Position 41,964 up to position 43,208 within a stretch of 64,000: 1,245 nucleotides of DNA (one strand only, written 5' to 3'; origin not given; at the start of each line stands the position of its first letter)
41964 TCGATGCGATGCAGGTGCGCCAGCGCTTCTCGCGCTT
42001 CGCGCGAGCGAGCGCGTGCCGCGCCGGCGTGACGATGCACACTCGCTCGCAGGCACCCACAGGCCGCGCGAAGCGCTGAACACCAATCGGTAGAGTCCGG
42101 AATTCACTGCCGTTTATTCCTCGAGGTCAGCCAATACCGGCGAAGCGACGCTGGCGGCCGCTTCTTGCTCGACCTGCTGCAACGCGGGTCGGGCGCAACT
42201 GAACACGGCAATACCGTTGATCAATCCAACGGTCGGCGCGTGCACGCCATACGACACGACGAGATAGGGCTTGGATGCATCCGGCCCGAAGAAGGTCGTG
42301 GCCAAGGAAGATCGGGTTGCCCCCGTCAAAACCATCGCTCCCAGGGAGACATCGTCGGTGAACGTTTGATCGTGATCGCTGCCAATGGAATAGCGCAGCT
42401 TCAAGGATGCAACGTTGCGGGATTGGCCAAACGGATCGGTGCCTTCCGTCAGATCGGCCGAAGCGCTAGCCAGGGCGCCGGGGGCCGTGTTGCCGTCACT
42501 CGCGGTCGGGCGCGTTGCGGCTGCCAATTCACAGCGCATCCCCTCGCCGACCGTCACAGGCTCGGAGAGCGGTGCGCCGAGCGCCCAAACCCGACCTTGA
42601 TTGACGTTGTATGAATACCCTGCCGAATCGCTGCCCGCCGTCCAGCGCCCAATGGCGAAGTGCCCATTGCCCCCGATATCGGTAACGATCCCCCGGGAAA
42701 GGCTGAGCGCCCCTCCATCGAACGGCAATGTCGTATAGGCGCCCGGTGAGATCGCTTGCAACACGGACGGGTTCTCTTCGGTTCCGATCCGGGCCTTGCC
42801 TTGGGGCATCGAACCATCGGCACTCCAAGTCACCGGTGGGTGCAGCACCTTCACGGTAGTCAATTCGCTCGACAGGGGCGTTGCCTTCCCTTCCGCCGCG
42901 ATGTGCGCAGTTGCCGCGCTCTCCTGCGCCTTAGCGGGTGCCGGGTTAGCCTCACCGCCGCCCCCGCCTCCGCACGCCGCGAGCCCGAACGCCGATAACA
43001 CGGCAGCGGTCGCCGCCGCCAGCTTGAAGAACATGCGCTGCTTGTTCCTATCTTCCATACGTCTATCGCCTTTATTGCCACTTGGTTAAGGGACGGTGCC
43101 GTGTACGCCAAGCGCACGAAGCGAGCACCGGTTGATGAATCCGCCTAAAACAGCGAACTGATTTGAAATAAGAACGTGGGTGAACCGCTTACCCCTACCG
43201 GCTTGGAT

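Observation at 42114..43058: Unassigned 314-aa lipoprotein wedged between cdiB and cdiA, with features reminiscent of surface-exposed lipoproteins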

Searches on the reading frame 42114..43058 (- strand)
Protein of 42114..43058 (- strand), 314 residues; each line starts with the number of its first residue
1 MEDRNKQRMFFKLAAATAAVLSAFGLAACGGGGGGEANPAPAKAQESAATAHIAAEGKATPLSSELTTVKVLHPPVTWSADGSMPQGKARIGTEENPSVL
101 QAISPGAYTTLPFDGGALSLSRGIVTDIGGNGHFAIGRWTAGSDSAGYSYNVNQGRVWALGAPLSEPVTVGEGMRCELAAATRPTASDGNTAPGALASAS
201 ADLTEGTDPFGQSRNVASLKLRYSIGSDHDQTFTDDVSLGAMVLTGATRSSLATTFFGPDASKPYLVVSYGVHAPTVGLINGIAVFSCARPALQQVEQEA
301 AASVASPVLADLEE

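Call 5: search_protein_families(library=pfam, proteins=[window:42114-43058:-], max_evalue=1)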
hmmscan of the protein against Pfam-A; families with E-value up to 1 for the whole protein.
window:42114-43058:- (314 aa): 0 families

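Call 6: search_protein_families(library=ncbifam, proteins=[window:42114-43058:-], max_evalue=1)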
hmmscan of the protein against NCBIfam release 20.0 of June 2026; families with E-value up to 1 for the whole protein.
window:42114-43058:- (314 aa): 5 families
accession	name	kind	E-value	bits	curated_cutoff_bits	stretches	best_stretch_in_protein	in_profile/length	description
NF053532.1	lipo_SCO4651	subfamily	0.00086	19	65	1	13-71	3-60/277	SCO4651 family lipoprotein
NF053527.1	lipo_Cory_WKLS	subfamily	0.0019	18.2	105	1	14-68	1-55/166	WKL family lipoprotein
NF058595.1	invert_tail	domain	0.0034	17.7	37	1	4-40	47-83/113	lipo-invert putative C-terminal anchoring domain-containing protein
NF053526.1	Myco_lipo_LppK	equivalog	0.0062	16.5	125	1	11-70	7-63/167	lipoprotein LppK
NF051432.1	PepSY_MTB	domain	0.44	11.1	60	0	5-60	3-60/101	PepSY domain-containing protein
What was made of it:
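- On CdiC (class IV CDI acyltransferase): There is no Pfam or NCBIfam domain (calls 5, 6).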

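Call 7: find_homologous_proteins(query=window:42114-43058:-, max_evalue=0.001)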
Query window:42114-43058:- (314 aa): 59 proteins with E <= 0.001 among 7973 candidates.
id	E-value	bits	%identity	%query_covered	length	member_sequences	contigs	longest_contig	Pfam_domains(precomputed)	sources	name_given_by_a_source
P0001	2.7e-199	679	100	100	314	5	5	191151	-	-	-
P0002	3.8e-176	603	90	100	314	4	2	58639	-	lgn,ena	-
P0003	3.1e-103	364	62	92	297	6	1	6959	-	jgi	jgi:hypothetical protein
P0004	1.2e-95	339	61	75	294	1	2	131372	-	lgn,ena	-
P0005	1.5e-93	332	58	92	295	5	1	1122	-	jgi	jgi:hypothetical protein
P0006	2.5e-92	328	58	92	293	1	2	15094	-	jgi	jgi:hypothetical protein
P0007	9.1e-92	326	56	92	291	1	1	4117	-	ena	-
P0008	9.0e-91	323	56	92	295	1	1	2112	-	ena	-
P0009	1.9e-90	322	56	92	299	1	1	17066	-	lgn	-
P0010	1.4e-89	319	57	92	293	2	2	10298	-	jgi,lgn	jgi:hypothetical protein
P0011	2.6e-89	318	54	95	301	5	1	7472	-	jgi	-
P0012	8.9e-89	316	56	90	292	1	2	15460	-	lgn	-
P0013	1.0e-88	316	56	81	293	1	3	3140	-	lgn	-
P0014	2.6e-88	315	59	83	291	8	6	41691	-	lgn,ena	-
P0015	8.3e-88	313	57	92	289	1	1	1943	-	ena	-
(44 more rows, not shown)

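Call 8: search_solved_structures(query=window:42114-43058:-, max_evalue=10)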
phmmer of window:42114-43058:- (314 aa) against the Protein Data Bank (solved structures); distinct sequences matched with E-value up to 10: 0.

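Call 11: find_related_loci(query=A1, collection=genome_contigs, flank=10000)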
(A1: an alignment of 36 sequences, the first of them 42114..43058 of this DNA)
Query A1 (314 aa) in genome_contigs; peptide patterns used: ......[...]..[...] (x = any residue, [..] = any of these).
83 stretches matched a pattern; 28 encode a relative of the query (tblastn E <= 1e-3); 28 distinct loci.
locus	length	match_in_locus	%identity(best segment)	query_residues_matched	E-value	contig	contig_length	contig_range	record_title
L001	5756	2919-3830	61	1-297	4e-102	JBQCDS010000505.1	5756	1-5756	MAG: Trinickia sp. isolate bin104 k127_6724430, whole genome shotgun sequence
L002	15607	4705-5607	56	1-297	2e-92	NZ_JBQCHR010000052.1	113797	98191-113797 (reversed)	MAG: Trinickia sp. isolate bin726 k141_691997, whole genome shotgun sequence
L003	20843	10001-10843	54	12-289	3e-87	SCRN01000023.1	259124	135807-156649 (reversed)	MAG: Paraburkholderia sp. isolate FW106_bin.13 FW106_bin.13-9214-1, whole genome shotgun sequence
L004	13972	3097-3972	55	1-289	2e-87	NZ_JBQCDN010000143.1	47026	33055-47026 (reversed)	MAG: Trinickia sp. isolate bin1029 k127_3684279, whole genome shotgun sequence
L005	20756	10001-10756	57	43-294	5e-85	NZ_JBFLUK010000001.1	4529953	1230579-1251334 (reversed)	Trinickia sp. NRRL B-1857 bc2045_tig00000001, whole genome shotgun sequence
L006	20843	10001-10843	55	12-289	4e-83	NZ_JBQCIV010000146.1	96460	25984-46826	MAG: Trinickia sp. isolate bin876 k141_129099, whole genome shotgun sequence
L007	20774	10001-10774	59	29-286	9e-81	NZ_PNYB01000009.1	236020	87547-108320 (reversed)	Trinickia soli strain GP25-8 NODE_9_length_236020_cov_22.7522_ID_2225, whole genome shotgun sequence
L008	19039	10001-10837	51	24-288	2e-80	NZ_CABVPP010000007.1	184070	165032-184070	Burkholderia pseudomultivorans isolate LMG 26883, whole genome shotgun sequence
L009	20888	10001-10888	51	1-288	3e-79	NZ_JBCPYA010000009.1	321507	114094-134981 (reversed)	Burkholderia theae strain GS2Y NODE_9_length_321507_cov_81.566213, whole genome shotgun sequence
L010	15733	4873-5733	50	1-289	1e-76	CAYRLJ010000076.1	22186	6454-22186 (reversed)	MAG TPA_asm: uncultured Burkholderia sp. isolate SRP272529_co1_162 genome assembly, contig: NODE_3799_length_22186_cov_1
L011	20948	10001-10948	47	7-291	2e-73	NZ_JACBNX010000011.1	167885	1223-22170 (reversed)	Burkholderia guangdongensis strain DHOM02 scaffold11, whole genome shotgun sequence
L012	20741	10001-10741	48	53-293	5e-66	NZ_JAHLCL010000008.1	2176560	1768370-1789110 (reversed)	Burkholderia semiarida strain CCRMBC74 Scaffold_8, whole genome shotgun sequence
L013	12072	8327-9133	40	16-290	1e-44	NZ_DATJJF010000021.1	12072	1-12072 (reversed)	MAG: Trinickia sp. isolate SMAG_U15558 k141_37091, whole genome shotgun sequence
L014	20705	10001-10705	37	53-289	2e-42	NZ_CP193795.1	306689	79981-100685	Cupriavidus sp. TMH.W2 plasmid pTMH.W2_2, complete sequence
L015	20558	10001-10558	41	101-288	3e-28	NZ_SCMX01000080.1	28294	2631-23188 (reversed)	Cupriavidus sp. 2SB NODE_80_length_28294_cov_7.602995, whole genome shotgun sequence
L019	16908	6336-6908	38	97-288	2e-25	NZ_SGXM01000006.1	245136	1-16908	Cupriavidus agavae strain ASC-9842 Ga0310579_106, whole genome shotgun sequence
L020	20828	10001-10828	33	2-288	3e-25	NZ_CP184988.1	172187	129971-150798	Cupriavidus sp. H19C3 plasmid unnamed2, complete sequence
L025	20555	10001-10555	37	99-288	2e-22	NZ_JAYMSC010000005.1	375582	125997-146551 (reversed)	Paraburkholderia sp. JHI869 NODE_5_length_375582_cov_33.664005, whole genome shotgun sequence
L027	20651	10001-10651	35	69-288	2e-22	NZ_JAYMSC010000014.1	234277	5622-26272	Paraburkholderia sp. JHI869 NODE_14_length_234277_cov_16.232150, whole genome shotgun sequence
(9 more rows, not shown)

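Call 17: search_protein_families(library=pfam, proteins=[L020:6884-8062:+, L020:8043-9242:+, L020:10013-10834:+, L020:10892-12112:-, L020:12178-12810:-, L020:12827-14062:-, L020:14059-15966:-, L020:15887-16522:-, L020:16519-17916:-, L020:17951-19831:-], max_evalue=0.001)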
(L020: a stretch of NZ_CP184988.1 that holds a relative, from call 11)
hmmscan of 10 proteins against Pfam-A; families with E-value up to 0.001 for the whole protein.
L020:6884-8062:+ (392 aa): 1 family
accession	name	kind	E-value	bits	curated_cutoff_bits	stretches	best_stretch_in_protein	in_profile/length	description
PF08826.15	DMPK_coil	-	0.00025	21.5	22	0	182-220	17-55/61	DMPK coiled coil domain like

L020:8043-9242:+ (399 aa): 1 family
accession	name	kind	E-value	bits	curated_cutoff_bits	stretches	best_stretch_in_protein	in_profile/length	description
PF05280.16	FlhC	-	7.3e-05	23.1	27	1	244-390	22-166/173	Flagellar transcriptional activator (FlhC)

L020:10013-10834:+ (273 aa): 0 families

L020:10892-12112:- (406 aa): 0 families

L020:12178-12810:- (210 aa): 1 family
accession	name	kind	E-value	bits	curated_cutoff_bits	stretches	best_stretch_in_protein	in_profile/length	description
PF08805.16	PilS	-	4.7e-07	30.4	22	1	77-205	9-133/138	PilS N terminal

L020:12827-14062:- (411 aa): 1 family
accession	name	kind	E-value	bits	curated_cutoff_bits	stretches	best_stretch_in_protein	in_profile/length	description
PF00482.28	T2SSF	-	1.2e-10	41.9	25.2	2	118-177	66-125/125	Type II secretion system (T2SS), protein F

L020:14059-15966:- (635 aa): 2 families
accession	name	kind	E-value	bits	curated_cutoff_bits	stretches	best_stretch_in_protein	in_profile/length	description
PF00437.27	T2SSE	-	2.1e-39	135.7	24.9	1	209-582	18-347/370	Type II/IV secretion system protein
PF13401.12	AAA_22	-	0.00036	21.3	27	0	345-379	7-33/130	AAA domain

L020:15887-16522:- (211 aa): 0 families

L020:16519-17916:- (465 aa): 0 families

L020:17951-19831:- (626 aa): 0 families

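Call 18: predict_structure(alignment_id=A1)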
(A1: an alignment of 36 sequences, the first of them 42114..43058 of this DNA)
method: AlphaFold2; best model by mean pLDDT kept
length: 314 residues; sequences in the alignment: 36
mean_pLDDT: 85.0   pTM: 0.77
mean pLDDT of the five models: 85.0, 84.2, 83.7, 83.2, 82.4
residues with pLDDT >= 90: 206; 70-90: 42; 50-70: 38; < 50: 28
segments of 3 or more residues with pLDDT < 50: 10-30, 32-34
pLDDT, mean of each block of 10 residues (from residue 1): 50 43 44 50 55 95 97 89 82 92 98 92 98 98 96 97 93 93 97 98 89 93 98 95 93 96 96 96 97 68 68 57
secondary structure, 60 per line:
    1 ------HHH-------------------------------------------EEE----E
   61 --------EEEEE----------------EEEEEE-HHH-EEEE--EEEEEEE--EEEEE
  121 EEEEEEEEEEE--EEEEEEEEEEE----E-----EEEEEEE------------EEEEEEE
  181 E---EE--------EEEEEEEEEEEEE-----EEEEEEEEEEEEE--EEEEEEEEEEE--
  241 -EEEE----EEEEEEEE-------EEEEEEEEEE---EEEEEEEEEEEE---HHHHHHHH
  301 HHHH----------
elements in order: E53-55 E69-73 E90-95 E101-104 E107-113 E116-131 E134-144 E155-161 E174-181 E195-207 E213-225 E228-238 E242-245 E250-257 E265-274 E278-289 H293-304
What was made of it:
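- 42903..42971 (-): Gly/Ala/Pro-rich flexible tether (residues 30-52). pLDDT 43-55 in the AF2 model (call 18).
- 42576..42902 (-): N-terminal beta-rich 'handle' domain (residues 53-161, 8 strands). It carries the superfamily motifs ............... and NQG. AF2 strands E53-161 with pLDDT above 90 (call 18).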

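Call 21: fold_search(model_id=the predicted structure, library=pdb)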
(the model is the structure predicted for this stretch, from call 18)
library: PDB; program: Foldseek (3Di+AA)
matches with E <= 10: 1403; with E <= 0.001: 0
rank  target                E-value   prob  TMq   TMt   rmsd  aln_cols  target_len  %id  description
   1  4es7                  4.1e-02  0.82  0.20  0.32  14.8       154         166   13  crystal structure of protein HC from Homo sapiens at 2 angstrom (released 2013-04-24)
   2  3qkg                  4.8e-02  0.69  0.20  0.32  14.7       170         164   12  Crystal structure of alpha-1-microglobulin at 2.3 A resolution (released 2012-02-08)
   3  5mxw                  4.8e-02  0.44  0.12  0.20  16.2       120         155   12  Crystal structure of yellow lupin LLPR-10.2B protein in complex with melatonin and trans-zeatin. (released 2018-04-18)
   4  5yvf_D                6.8e-02  0.30  0.23  0.23  13.6       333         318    8  Crystal structure of BFA1 (released 2018-08-08)
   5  4os3_A                7.5e-02  0.89  0.22  0.37  13.2       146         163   14  Three-dimensional structure of the C65A-W112F double mutant of Human lipocalin-type Prostaglandin D Synthase apo-form (released 2014-08-06)
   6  4ors_B                7.9e-02  0.69  0.19  0.32  13.2       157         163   10  Three-dimensional structure of the C65A mutant of Human lipocalin-type Prostaglandin D Synthase apo-form (released 2014-08-06)
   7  7ty0_C                7.9e-02  0.54  0.12  0.08  13.4       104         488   10  Nipah Virus attachment (G) glycoprotein ectodomain in complex with nAH1.3 neutralizing antibody Fab fragment (local re (released 2022-03-09)
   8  4os0_A                9.2e-02  0.80  0.21  0.35  13.1       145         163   12  Three-dimensional structure of the C65A-W54F double mutant of Human lipocalin-type Prostaglandin D Synthase apo-form (released 2014-08-06)
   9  3d11_A                1.1e-01  0.08  0.13  0.11  16.1       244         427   10  Crystal Structures of the Nipah G Attachment Glycoprotein (released 2008-08-19)
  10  4dx8_B                1.3e-01  0.28  0.16  0.30  12.1       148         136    9  ICAP1 in complex with KRIT1 N-terminus (released 2013-01-09)
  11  2wwp_A                1.4e-01  0.69  0.20  0.36  12.3       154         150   11  Crystal structure of the human lipocalin-type prostaglandin D synthase (released 2010-01-12)
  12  8xc4_A                1.4e-01  0.11  0.12  0.09  15.7       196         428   10  Nipah virus attachment glycoprotein head domain in complex with a broadly neutralizing antibody 1E5 (released 2024-01-24)
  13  4ytx_P                1.4e-01  0.60  0.15  0.26  13.4       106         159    8  Crystal structure of Ups1-Mdm35 complex with PA (released 2015-08-12)
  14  2czu_B                1.4e-01  0.54  0.19  0.32   8.0       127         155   12  lipocalin-type prostaglandin D synthase (released 2006-10-03)
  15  9qd0_A                1.5e-01  0.08  0.12  0.08  17.6       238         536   10  Structure of Beilong paramyxovirus receptor binding protein (released 2025-11-19)
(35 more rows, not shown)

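Call 22: search_solved_structures(query=A1, max_evalue=10)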
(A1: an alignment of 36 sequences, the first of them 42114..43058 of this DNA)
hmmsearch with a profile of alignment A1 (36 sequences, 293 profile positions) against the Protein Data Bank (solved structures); distinct sequences matched with E-value up to 10: 4.
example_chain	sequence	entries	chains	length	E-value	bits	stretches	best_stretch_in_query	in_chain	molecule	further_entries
7mbz_E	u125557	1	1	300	0.18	14.3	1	15-51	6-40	Lipoprotein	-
2yp6_A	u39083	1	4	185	0.82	12.2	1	11-56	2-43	THIOREDOXIN FAMILY PROTEIN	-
9ibn_A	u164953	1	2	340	0.92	12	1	8-41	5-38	Foldase protein PrsA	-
5cwq_A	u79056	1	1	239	2.8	10.4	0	12-49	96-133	Designed helical repeat protein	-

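Call 28: search_protein_representatives(alignment_id=A1)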
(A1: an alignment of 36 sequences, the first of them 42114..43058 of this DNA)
Query: 36 sequences, 293 profile positions. Proteins with E-value up to 0.001 (for the whole library): 188; up to 1e-10: 69; up to 1e-30: 34. The best 150 are listed.
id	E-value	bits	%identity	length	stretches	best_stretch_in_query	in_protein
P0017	4.0e-111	387.4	-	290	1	1-293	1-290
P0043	8.9e-98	343.6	-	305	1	1-292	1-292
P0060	3.0e-96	338.6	-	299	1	1-293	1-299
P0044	2.0e-90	319.5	-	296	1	6-293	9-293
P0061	4.1e-83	295.5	-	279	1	8-293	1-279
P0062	8.1e-81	287.9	-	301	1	14-292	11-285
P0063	9.7e-79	281.1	-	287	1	13-293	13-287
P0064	2.4e-75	270.0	-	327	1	1-293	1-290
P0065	1.9e-74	267.0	-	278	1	14-293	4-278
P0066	1.7e-71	257.4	-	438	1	5-293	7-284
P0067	4.8e-71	255.9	-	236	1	69-293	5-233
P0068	8.3e-71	255.1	-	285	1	10-293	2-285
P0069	1.4e-69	251.0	-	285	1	12-293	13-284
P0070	1.4e-68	247.8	-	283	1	13-293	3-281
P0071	5.8e-67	242.5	-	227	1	70-293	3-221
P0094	2.3e-28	115.8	-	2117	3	95-206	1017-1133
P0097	1.2e-21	93.8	-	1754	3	108-212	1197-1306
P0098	2.9e-20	89.2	-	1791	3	110-208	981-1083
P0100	1.6e-18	83.5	-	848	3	94-224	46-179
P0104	4.6e-16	75.4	-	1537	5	66-231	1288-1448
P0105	1.0e-15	74.3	-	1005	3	125-205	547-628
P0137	2.5e-09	53.3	-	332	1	123-211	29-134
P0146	2.9e-08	49.8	-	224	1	128-231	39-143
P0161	3.5e-07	46.2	-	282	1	111-212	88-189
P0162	4.1e-07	46.0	-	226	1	97-266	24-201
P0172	1.8e-06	44.0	-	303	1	119-231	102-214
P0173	1.8e-06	43.9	-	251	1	109-215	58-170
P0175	3.9e-06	42.8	-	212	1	127-230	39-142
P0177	6.6e-06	42.1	-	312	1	125-210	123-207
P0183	1.2e-05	41.2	-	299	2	123-231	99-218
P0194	2.3e-05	40.3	-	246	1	123-222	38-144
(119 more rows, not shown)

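Call 30: search_protein_families(library=pfam, proteins=[P0094, P0097, P0098, P0100, P0104, P0105], max_evalue=0.001)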
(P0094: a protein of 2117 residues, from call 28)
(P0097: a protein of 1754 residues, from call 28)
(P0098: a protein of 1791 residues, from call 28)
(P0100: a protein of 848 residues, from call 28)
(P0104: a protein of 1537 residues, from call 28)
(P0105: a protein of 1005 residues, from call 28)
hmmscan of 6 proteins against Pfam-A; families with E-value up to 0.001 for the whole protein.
P0094 (2117 aa): 1 family
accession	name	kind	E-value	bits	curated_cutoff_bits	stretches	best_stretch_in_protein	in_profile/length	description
PF02899.23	Phage_int_SAM_1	-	3.3e-09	37.3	22.3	0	745-785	21-59/83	Phage integrase, N-terminal SAM-like domain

P0097 (1754 aa): 0 families

P0098 (1791 aa): 1 family
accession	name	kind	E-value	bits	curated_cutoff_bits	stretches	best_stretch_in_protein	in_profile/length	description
PF02899.23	Phage_int_SAM_1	-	2.2e-07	31.5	22.3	0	447-508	20-79/83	Phage integrase, N-terminal SAM-like domain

P0100 (848 aa): 0 families

P0104 (1537 aa): 0 families

P0105 (1005 aa): 0 families

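Call 33: search_protein_families(library=pfam, alignment_id=A2, max_evalue=0.1)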
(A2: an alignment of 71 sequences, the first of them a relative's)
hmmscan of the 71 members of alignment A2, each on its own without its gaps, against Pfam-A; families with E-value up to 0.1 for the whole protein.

A. member 1, P0017 (290 aa): 0 families

B. families by the number of members that match (of 71 scanned): 18 families
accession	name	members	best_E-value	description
PF04773.18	FecR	5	1.9e-14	FecR protein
PF01298.24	TbpB_B_D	4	0.00029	C-lobe and N-lobe beta barrels of Tf-binding protein B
PF13620.12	CarboxypepD_reg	2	0.0025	Carboxypeptidase regulatory-like domain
PF00041.27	fn3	1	3.6e-08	Fibronectin type III domain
PF24366.1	DUF7522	1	0.001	Family of unknown function (DUF7522)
PF18104.7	Tudor_2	1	0.002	Jumonji domain-containing protein 2A Tudor domain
PF25059.1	FN3_DSCAM-DSCAML_C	1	0.0044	DSCAM/DSCAML C-terminal Fn3-like domain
PF02746.21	MR_MLE_N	1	0.013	Mandelate racemase / muconate lactonizing enzyme, N-terminal domain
PF17678.7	Glyco_hydro_92N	1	0.024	Glycosyl hydrolase family 92 N-terminal domain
PF16656.11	Pur_ac_phosph_N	1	0.03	Purple acid Phosphatase, N-terminal domain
PF21196.3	PcrA_UvrD_tudor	1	0.036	PcrA/UvrD tudor domain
PF17475.7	Binary_toxB_2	1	0.041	Clostridial binary toxin B/anthrax toxin PA domain 2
PF04951.18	Peptidase_M55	1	0.049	D-aminopeptidase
PF23927.1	DUF7265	1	0.05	Domain of unknown function (DUF7265)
PF17210.9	SdrD_B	1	0.057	SdrD B-like domain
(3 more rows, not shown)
